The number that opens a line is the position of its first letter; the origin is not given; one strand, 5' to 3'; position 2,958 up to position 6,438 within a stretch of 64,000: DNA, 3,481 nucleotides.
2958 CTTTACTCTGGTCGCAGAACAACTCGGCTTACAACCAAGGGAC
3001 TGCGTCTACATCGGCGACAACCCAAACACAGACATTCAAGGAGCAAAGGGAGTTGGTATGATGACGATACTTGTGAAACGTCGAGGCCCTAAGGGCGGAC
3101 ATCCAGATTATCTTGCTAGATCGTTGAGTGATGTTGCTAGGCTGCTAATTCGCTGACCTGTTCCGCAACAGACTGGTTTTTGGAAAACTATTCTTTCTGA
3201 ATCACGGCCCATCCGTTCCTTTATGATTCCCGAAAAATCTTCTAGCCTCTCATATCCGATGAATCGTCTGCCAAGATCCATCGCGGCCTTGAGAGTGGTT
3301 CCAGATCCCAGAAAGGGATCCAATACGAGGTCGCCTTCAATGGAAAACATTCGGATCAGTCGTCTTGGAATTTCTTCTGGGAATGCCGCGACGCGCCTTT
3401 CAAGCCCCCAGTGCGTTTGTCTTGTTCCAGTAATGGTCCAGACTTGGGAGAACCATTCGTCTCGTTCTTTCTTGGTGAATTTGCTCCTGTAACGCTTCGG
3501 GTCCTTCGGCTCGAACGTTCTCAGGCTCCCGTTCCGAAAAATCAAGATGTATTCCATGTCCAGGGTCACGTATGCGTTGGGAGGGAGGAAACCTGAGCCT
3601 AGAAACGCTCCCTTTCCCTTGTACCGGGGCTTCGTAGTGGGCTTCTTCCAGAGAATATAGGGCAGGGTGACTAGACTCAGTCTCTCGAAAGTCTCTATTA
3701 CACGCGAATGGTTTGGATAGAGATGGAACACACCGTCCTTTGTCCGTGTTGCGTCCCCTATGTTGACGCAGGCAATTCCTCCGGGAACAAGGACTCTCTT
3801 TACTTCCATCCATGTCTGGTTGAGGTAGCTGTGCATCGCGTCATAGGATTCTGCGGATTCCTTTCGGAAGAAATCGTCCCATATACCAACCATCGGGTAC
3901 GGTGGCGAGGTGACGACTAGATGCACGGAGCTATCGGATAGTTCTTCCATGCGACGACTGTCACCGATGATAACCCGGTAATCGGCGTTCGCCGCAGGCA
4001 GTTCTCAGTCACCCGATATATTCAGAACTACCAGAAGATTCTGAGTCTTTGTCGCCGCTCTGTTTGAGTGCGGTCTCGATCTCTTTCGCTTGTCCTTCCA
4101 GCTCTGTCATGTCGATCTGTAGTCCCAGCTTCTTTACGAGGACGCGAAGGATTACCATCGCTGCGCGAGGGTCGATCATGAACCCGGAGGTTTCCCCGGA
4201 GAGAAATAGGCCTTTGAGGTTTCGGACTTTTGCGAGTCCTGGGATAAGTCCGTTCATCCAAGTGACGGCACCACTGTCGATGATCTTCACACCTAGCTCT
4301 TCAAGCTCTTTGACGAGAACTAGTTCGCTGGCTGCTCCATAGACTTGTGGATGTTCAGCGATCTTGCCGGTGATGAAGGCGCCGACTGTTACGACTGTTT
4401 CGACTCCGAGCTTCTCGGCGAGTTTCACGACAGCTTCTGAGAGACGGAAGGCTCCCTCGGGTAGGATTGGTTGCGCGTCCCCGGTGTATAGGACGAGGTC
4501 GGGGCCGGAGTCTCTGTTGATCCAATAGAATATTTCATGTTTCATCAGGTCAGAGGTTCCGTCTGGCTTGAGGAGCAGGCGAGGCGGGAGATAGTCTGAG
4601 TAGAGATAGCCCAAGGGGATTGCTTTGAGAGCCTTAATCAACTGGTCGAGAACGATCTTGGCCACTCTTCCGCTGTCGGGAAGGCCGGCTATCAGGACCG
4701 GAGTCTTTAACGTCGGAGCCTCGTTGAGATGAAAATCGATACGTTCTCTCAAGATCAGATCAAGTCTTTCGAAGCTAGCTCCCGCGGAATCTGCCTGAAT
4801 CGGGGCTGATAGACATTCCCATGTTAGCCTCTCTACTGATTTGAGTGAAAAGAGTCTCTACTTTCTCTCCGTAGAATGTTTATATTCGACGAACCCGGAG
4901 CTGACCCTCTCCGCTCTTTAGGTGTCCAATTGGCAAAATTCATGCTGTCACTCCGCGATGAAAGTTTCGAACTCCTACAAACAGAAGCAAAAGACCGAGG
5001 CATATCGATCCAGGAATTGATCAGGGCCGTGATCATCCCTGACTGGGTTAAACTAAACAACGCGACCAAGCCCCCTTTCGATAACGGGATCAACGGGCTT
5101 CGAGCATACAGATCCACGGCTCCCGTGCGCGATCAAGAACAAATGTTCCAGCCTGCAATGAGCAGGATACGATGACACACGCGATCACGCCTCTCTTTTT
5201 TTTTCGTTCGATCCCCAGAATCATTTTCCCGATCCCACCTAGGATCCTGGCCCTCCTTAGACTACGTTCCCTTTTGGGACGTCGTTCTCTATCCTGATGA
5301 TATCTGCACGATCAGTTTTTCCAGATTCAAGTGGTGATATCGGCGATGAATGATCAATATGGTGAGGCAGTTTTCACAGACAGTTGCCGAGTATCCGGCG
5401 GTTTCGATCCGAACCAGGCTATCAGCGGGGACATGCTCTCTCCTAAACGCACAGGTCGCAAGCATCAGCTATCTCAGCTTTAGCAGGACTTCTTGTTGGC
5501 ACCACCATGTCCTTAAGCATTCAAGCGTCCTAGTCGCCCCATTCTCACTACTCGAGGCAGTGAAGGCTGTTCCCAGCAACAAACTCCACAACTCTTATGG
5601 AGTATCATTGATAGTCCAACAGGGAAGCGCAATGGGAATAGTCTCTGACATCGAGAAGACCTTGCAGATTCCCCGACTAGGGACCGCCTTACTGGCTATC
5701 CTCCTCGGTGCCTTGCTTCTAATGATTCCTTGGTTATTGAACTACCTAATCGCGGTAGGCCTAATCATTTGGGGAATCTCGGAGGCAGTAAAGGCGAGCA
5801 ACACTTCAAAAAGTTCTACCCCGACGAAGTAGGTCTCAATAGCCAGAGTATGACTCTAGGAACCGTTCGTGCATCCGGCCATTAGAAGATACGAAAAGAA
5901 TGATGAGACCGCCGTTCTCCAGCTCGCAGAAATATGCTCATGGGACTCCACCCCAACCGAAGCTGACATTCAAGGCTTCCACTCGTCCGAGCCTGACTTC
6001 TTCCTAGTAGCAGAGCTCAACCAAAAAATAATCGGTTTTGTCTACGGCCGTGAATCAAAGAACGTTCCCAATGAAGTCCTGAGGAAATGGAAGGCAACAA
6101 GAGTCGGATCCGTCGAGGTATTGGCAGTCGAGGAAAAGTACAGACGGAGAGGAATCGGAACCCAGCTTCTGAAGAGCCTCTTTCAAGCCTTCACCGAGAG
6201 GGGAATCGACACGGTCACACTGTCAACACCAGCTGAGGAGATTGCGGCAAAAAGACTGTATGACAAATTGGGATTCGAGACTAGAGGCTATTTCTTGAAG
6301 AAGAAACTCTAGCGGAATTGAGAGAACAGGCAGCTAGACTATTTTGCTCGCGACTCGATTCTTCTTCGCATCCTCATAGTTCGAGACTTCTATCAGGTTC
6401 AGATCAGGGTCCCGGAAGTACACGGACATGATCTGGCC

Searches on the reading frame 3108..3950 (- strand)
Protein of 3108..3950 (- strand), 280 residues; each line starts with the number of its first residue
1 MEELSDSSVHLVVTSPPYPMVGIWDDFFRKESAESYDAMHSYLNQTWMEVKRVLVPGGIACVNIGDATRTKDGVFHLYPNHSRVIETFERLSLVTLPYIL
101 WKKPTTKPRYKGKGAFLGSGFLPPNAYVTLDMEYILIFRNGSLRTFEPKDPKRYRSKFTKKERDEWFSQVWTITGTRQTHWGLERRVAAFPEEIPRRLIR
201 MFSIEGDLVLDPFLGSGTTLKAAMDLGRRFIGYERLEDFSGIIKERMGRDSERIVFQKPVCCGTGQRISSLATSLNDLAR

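Call 89: search_protein_families(library=padloc, proteins=[window:3108-3950:-], max_evalue=0.001)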
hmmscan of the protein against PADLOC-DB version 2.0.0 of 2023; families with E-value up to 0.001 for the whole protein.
window:3108-3950:- (280 aa): 63 families (the best 25 are shown)
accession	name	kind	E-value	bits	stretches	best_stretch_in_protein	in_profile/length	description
PDLC03283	MTase_II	-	6.7e-91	303.1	1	1-250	15-274/352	Type II methyltransferase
PDLC03350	MTase_II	-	6.9e-82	273.3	1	1-254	68-302/312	Type II methyltransferase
PDLC03259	MTase_II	-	1.2e-47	160.7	1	1-251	14-259/423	Type II methyltransferase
PDLC03353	MTase_II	-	1.7e-46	156.9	1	1-248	20-251/260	Type II methyltransferase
PDLC03371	MTase_II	-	5.4e-28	96.2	1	1-249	22-254/260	Type II methyltransferase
PDLC03387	MTase_II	-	3.7e-22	76.8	2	128-248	162-276/289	Type II methyltransferase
PDLC03260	MTase_II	-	2.4e-21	74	2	147-239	210-299/349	Type II methyltransferase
PDLC03299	MTase_II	-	2.2e-19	68.1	1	155-248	165-258/296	Type II methyltransferase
PDLC03246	MTase_II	-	3.4e-18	63.9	1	3-243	126-362/376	Type II methyltransferase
PDLC03216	MTase_II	-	2.6e-14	51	1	1-249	23-257/364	Type II methyltransferase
PDLC03265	MTase_II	-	4e-14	50.8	1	166-234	250-315/333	Type II methyltransferase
PDLC03295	MTase_II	-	4.9e-14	50.5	1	1-249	15-268/292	Type II methyltransferase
PDLC03320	MTase_II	-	9.8e-14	49.2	1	170-251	197-278/289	Type II methyltransferase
PDLC03228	MTase_II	-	1.6e-13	49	1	180-247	143-205/227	Type II methyltransferase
PDLC03714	oMTase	-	4.2e-13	47.3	1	187-248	197-258/279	orphan methyltransferase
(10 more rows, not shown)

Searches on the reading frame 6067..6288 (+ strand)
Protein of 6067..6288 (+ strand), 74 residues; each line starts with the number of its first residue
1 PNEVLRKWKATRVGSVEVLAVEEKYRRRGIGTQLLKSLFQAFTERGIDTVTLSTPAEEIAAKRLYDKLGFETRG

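Call 48: search_protein_families(library=pfam, proteins=[window:6067-6288:+], max_evalue=10)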
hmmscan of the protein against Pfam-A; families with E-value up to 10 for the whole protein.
window:6067-6288:+ (74 aa): 14 families
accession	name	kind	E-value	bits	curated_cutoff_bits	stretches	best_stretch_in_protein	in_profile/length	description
PF00583.31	Acetyltransf_1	-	5.3e-13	49.7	20.7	1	8-70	54-116/116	Acetyltransferase (GNAT) family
PF13508.13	Acetyltransf_7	-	1e-11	45.5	27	1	15-71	31-83/84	Acetyltransferase (GNAT) domain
PF08445.16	FR47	-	1.2e-10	41.6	22.1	1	11-72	19-79/86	FR47-like protein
PF13673.13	Acetyltransf_10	-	6.5e-09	36.3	23.6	1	15-72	53-109/128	Acetyltransferase (GNAT) domain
PF13527.13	Acetyltransf_9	-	4e-06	27.3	25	1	9-72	68-126/127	Acetyltransferase (GNAT) domain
PF13420.13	Acetyltransf_4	-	0.00041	20.8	24.3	1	14-72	77-136/155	Acetyltransferase (GNAT) domain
PF13302.13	Acetyltransf_3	-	0.00099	20.3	25.4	1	21-71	87-138/138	Acetyltransferase (GNAT) domain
PF14542.12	Acetyltransf_CG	-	0.0085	16.6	30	1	20-50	31-61/80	GCN5-related N-acetyl-transferase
PF13880.12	Acetyltransf_13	-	0.0096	16.2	22.8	1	18-44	9-35/69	ESCO1/2 acetyl-transferase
PF13523.12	Acetyltransf_8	-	0.035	14.2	27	1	16-73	82-140/145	Acetyltransferase (GNAT) domain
PF17013.11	Acetyltransf_15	-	0.038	13.8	35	1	18-42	77-101/210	Putative acetyl-transferase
PF02780.25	Transketolase_C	-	0.052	13.9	25.9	1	17-72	63-121/124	Transketolase, C-terminal domain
PF24553.2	Rv0428c_C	-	0.13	12.4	27.2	1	16-72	162-217/224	Probable histone acetyltransferase Rv0428c C-terminal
PF12746.13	GNAT_acetyltran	-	0.25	11.4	26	1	20-72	187-236/243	GNAT acetyltransferase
